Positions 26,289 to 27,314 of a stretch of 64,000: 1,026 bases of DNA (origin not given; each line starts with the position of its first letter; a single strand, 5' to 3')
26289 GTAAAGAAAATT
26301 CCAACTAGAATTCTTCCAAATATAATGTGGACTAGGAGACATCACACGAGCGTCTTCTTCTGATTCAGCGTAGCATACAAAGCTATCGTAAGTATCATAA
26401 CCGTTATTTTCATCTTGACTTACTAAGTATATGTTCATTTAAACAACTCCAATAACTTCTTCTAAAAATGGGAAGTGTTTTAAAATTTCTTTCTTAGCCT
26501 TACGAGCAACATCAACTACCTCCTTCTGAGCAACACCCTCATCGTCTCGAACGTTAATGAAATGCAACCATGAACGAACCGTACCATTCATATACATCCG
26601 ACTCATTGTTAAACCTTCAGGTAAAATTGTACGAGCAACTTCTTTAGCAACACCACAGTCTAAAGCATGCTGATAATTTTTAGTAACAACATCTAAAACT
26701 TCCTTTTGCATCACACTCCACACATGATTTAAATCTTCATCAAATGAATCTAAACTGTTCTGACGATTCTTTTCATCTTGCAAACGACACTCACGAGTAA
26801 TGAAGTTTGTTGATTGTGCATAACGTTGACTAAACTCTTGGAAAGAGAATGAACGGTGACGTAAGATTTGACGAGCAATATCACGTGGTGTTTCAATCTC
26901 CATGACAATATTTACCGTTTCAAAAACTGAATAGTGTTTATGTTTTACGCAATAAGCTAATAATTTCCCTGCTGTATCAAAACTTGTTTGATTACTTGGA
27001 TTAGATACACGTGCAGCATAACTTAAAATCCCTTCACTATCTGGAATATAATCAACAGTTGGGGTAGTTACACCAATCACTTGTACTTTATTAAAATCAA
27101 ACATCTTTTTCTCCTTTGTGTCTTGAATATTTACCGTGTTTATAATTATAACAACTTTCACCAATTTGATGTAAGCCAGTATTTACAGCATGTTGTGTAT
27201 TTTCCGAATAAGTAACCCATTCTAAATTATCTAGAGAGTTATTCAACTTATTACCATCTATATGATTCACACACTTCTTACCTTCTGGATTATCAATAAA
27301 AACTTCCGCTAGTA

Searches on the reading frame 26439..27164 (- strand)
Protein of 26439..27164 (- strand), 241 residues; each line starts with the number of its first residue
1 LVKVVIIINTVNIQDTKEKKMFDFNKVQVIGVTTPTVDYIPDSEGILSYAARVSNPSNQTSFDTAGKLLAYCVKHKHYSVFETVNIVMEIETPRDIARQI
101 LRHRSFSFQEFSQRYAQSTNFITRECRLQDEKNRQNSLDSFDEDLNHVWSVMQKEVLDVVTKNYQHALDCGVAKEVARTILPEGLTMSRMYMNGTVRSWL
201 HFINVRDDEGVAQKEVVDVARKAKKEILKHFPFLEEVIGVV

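Call 38: search_protein_families(library=pfam, proteins=[window:26439-27164:-], max_evalue=0.01)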
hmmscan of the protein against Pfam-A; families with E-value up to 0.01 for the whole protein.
window:26439-27164:- (241 aa): 1 family
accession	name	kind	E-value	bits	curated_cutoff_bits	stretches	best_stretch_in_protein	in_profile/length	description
PF02511.20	Thy1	-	6e-41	140.8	24.8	1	37-232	3-190/191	Thymidylate synthase complementing protein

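Call 39: search_protein_families(library=phrogs, proteins=[window:26439-27164:-], max_evalue=0.001)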
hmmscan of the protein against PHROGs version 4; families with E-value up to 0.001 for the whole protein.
window:26439-27164:- (241 aa): 4 families
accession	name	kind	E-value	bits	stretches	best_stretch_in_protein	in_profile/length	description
phrog_85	-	DNA, RNA and nucleotide metabolism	1.1e-62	213.7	1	14-233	364-578/866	thymidylate synthase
phrog_10644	-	DNA, RNA and nucleotide metabolism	9.6e-42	143.8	1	87-232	2-148/160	thymidylate synthase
phrog_22708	-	DNA, RNA and nucleotide metabolism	5.6e-14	53.1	1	37-118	34-126/242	thymidylate synthase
phrog_35637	-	DNA, RNA and nucleotide metabolism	5.3e-07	30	1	78-238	129-275/366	thymidylate synthase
